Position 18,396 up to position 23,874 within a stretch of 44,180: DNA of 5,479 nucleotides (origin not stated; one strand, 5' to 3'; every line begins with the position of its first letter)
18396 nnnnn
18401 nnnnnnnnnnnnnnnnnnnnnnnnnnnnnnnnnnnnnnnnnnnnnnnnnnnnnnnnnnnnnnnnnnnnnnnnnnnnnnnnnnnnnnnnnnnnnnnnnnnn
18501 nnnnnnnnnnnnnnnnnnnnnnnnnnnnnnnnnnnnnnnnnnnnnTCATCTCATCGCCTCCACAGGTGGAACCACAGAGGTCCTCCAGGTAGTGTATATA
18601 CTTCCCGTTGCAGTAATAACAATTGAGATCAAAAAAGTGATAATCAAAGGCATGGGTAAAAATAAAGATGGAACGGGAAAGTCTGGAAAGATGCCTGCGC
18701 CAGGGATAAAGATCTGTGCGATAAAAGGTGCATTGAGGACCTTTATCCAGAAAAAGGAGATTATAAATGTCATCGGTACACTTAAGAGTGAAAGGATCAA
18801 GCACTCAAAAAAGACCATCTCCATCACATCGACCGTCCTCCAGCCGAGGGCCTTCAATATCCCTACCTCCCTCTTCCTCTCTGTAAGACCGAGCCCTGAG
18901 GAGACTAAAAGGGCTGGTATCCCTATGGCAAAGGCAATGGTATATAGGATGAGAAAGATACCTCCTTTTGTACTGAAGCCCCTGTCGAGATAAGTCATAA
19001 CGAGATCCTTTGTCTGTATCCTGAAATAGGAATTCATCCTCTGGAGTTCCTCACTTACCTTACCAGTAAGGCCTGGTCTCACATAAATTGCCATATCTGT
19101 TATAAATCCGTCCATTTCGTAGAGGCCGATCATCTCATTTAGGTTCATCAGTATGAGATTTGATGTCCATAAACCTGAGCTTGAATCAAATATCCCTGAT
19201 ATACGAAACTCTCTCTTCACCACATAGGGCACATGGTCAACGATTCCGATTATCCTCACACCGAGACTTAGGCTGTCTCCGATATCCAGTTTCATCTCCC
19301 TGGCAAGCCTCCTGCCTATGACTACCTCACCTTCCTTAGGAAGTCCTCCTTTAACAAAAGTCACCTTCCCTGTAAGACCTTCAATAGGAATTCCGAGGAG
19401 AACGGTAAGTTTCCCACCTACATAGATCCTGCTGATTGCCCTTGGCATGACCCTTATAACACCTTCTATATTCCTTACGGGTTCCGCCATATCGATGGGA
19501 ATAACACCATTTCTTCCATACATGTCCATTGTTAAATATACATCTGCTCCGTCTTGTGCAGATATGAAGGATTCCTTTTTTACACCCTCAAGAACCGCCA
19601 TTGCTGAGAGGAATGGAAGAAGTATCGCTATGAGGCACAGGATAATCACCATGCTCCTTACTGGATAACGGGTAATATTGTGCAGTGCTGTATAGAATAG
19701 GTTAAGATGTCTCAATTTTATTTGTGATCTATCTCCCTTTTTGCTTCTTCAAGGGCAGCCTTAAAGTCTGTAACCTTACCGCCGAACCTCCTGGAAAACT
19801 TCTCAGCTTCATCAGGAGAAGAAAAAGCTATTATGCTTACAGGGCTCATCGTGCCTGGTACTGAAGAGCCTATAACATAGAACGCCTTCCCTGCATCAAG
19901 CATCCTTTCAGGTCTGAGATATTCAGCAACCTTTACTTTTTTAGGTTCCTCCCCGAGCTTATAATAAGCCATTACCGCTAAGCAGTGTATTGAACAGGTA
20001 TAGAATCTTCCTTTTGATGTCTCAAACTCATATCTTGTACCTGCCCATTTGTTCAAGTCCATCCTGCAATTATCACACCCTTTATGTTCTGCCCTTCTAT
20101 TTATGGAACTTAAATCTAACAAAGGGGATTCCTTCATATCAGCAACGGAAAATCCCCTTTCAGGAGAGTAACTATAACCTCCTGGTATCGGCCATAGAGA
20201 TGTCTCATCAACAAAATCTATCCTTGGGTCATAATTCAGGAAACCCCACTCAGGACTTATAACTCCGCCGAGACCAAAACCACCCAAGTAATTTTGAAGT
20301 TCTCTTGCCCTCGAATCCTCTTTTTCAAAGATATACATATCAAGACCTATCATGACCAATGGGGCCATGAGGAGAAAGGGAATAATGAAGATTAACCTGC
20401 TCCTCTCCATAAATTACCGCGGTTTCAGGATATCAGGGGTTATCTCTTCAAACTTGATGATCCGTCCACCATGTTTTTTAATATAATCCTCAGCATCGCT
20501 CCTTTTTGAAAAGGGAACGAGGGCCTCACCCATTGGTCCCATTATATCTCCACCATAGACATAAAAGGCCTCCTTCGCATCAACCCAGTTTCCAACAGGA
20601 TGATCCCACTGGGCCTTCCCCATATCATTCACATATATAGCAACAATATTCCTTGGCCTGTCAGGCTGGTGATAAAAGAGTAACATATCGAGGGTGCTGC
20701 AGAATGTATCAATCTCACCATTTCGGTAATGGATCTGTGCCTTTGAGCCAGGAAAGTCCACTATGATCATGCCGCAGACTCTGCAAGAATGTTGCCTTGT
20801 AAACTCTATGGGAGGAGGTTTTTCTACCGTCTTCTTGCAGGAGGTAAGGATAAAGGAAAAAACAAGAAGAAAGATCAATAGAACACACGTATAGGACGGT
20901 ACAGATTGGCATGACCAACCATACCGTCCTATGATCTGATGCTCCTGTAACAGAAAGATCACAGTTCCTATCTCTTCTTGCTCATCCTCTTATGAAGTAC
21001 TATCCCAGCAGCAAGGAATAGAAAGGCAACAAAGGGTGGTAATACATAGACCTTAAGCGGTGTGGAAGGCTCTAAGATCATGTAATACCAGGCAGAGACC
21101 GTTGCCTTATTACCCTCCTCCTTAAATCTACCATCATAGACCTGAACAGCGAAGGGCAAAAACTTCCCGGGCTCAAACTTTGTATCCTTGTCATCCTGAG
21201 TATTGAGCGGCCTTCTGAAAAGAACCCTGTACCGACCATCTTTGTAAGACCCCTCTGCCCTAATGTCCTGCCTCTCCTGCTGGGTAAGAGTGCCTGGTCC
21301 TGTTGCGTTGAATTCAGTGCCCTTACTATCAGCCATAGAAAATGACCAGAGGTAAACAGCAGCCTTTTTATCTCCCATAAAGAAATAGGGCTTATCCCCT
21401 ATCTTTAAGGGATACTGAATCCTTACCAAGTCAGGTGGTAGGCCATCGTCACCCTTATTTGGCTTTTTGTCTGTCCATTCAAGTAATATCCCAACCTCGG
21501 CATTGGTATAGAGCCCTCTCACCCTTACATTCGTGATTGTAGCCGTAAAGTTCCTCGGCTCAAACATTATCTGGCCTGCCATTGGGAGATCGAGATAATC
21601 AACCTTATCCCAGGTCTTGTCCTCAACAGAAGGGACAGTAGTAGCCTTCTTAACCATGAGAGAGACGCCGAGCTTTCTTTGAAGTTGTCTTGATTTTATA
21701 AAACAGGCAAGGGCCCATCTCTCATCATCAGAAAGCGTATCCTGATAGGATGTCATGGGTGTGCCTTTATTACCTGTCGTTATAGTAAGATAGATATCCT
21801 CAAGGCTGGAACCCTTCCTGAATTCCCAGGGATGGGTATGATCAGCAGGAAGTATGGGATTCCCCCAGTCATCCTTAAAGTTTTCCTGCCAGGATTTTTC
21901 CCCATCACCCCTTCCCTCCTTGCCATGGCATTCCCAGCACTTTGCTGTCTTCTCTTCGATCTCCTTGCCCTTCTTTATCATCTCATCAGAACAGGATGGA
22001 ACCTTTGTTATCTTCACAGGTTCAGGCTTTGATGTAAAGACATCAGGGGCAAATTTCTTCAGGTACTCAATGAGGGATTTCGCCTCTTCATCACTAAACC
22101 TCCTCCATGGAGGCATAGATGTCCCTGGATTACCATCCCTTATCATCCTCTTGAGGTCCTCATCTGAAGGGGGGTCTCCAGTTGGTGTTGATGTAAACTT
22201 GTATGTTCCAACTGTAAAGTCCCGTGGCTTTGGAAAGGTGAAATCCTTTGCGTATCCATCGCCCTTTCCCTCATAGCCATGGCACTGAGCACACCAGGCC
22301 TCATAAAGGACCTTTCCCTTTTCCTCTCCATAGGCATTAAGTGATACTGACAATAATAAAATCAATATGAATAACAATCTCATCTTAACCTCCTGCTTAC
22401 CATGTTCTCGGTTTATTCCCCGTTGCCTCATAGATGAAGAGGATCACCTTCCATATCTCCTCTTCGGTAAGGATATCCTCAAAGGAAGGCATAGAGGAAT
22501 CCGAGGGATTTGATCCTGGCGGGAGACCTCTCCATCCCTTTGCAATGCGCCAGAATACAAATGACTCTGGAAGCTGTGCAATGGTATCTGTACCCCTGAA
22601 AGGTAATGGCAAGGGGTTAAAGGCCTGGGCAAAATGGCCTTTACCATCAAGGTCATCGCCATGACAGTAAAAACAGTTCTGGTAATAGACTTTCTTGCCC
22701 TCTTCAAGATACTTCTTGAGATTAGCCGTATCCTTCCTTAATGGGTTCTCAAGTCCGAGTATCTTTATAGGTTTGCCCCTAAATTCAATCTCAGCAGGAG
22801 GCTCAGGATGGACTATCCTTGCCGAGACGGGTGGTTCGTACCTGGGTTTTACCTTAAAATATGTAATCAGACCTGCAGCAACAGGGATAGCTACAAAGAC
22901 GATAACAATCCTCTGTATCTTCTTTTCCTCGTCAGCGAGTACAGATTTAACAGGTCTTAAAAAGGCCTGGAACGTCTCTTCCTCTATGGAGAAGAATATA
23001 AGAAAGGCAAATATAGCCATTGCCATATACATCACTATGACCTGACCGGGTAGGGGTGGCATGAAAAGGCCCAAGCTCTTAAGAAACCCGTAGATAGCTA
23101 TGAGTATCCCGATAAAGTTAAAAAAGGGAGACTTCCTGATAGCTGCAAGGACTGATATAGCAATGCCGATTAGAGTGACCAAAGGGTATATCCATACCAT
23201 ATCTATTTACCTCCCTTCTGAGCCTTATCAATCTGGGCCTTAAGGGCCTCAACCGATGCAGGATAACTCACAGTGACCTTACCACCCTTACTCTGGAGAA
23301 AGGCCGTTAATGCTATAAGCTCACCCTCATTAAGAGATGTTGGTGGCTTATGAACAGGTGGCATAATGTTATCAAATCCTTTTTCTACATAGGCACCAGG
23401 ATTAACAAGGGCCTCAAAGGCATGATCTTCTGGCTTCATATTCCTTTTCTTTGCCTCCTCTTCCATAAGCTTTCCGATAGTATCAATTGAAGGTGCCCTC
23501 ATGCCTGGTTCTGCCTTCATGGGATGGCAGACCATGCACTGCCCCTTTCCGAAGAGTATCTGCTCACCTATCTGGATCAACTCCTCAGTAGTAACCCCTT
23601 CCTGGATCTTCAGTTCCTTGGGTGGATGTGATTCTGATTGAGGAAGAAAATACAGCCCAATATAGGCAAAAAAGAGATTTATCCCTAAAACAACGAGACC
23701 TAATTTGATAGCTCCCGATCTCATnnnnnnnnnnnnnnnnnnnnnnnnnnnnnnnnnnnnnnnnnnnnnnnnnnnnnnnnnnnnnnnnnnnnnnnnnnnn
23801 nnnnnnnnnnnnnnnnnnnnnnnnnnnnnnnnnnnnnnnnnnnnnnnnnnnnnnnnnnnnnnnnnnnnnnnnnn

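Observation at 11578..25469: Duplicated three-gene module: CydB-less CydA-like protein + 1-TM cytochrome c + 3-TM cytochrome c, each placed upstream of an EB_dh haem-b protein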

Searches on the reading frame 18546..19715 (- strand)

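Call 76: search_protein_families(library=pfam, proteins=[window:18546-19715:-], max_evalue=0.001)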
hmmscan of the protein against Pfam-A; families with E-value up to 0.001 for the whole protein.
window:18546-19715:- (389 aa): 2 families
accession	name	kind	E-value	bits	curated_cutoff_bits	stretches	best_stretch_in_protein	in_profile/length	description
PF02687.27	FtsX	-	2e-12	47.7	25.5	1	256-380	2-116/120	FtsX-like permease C-terminal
PF12704.14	MacB_PCD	-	1.5e-05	25.8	27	1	39-224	19-204/207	MacB-like periplasmic core domain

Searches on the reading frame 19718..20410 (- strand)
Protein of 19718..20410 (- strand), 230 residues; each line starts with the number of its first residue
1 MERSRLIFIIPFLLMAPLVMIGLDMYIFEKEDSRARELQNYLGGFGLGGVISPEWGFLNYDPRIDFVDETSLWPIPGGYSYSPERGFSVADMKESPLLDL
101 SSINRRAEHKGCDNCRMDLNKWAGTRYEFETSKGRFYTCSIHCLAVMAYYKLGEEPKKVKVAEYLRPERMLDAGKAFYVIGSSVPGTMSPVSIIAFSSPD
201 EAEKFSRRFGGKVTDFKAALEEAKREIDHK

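Call 9: search_protein_families(library=pfam, proteins=[window:19718-20410:-], max_evalue=0.01)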
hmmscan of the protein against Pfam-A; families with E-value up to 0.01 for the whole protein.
window:19718-20410:- (230 aa): 1 family
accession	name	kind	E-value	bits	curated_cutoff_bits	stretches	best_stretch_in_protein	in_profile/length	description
PF05573.18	NosL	-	8.2e-15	55.7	24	1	109-218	7-125/131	NosL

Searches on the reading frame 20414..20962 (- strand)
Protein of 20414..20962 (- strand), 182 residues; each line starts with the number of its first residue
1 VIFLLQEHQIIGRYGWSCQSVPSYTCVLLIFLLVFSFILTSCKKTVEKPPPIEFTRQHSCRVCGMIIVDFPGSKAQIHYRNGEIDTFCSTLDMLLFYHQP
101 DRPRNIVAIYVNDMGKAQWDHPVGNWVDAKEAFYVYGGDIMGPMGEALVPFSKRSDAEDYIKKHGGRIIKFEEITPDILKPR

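Call 9: search_protein_families(library=pfam, proteins=[window:20414-20962:-], max_evalue=0.01)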
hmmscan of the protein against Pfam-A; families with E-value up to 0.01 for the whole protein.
window:20414-20962:- (182 aa): 1 family
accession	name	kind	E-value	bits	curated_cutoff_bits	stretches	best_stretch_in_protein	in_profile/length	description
PF05573.18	NosL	-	1.8e-46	158.2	24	1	51-178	1-130/131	NosL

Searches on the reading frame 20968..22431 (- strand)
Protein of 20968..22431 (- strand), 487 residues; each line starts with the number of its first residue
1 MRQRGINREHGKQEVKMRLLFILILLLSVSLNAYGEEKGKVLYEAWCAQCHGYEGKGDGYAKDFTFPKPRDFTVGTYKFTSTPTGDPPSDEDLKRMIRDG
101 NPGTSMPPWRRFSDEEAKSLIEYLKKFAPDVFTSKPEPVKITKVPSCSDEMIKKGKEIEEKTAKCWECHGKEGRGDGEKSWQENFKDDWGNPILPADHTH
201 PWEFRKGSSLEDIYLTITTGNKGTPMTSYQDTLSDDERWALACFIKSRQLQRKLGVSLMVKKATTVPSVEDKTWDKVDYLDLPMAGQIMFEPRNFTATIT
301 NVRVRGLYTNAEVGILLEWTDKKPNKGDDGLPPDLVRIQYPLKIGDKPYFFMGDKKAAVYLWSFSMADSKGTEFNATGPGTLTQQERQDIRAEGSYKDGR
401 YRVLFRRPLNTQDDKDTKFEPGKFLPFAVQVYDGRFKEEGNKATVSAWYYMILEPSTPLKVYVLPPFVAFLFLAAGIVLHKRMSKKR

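Call 4: search_protein_families(library=pfam, proteins=[window:20968-22431:-], max_evalue=0.01)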
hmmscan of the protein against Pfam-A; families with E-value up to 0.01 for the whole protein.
window:20968-22431:- (487 aa): 4 families
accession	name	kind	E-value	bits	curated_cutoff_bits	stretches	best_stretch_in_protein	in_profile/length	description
PF13442.11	Cytochrome_CBB3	-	6.8e-22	78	27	2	37-124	4-68/68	Cytochrome C oxidase, cbb3-type, subunit III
PF00034.26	Cytochrom_C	-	2.1e-20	74.3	21.3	2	37-126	2-88/90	Cytochrome c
PF09459.16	EB_dh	-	6.7e-16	59.5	33.3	2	374-438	177-230/236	Ethylbenzene dehydrogenase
PF03351.22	DOMON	-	0.00074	20.2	32.7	1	378-422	67-114/124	DOMON domain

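Call 39: search_solved_structures(query=window:20968-22431:-, max_evalue=0.01)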
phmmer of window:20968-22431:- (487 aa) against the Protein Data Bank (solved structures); distinct sequences matched with E-value up to 0.01: 4.
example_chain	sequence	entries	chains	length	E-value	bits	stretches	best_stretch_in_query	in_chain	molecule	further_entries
6h5l_B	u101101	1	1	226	9.2e-54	185.9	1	37-247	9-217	Conserved hypothetical cytochrome protein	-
7b04_C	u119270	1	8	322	1e-08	37.3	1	373-454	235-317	Nitrite oxidoreductase subunit C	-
8smr_G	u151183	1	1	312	0.00063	21.5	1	37-247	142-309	Cbb3-type cytochrome c oxidase subunit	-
8yts_A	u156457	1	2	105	0.0035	19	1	29-60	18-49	Cytochrome C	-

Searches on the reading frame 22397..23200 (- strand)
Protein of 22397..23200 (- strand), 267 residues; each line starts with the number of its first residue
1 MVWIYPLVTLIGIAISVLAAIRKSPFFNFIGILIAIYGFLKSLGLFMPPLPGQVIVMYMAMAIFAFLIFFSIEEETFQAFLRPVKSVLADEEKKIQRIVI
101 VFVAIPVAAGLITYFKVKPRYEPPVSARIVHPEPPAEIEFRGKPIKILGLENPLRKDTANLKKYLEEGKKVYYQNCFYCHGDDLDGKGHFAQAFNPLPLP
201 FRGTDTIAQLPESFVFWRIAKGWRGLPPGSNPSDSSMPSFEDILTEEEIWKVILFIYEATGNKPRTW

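Call 4: search_protein_families(library=pfam, proteins=[window:22397-23200:-], max_evalue=0.01)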
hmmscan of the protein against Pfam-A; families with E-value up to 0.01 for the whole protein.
window:22397-23200:- (267 aa): 3 families
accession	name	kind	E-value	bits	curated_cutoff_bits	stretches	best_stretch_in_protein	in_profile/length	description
PF00034.26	Cytochrom_C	-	1e-08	36.8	21.3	1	166-256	2-86/90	Cytochrome c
PF13442.11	Cytochrome_CBB3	-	1.2e-08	35.6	27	1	166-256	4-68/68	Cytochrome C oxidase, cbb3-type, subunit III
PF20664.2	DUF6814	-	0.0046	17.6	25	1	55-114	11-60/71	Family of unknown function (DUF6814)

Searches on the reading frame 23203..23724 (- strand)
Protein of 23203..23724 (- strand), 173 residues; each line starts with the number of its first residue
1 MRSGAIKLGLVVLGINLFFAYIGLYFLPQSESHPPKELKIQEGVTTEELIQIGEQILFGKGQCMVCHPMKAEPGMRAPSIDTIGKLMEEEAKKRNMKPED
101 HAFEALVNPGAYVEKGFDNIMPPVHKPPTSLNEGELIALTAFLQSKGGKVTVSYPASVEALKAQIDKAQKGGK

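Call 4: search_protein_families(library=pfam, proteins=[window:23203-23724:-], max_evalue=0.01)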
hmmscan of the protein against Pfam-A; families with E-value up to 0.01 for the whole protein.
window:23203-23724:- (173 aa): 1 family
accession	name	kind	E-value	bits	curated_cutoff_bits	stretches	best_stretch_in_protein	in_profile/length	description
PF00034.26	Cytochrom_C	-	0.0014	20.3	21.3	1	57-145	7-88/90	Cytochrome c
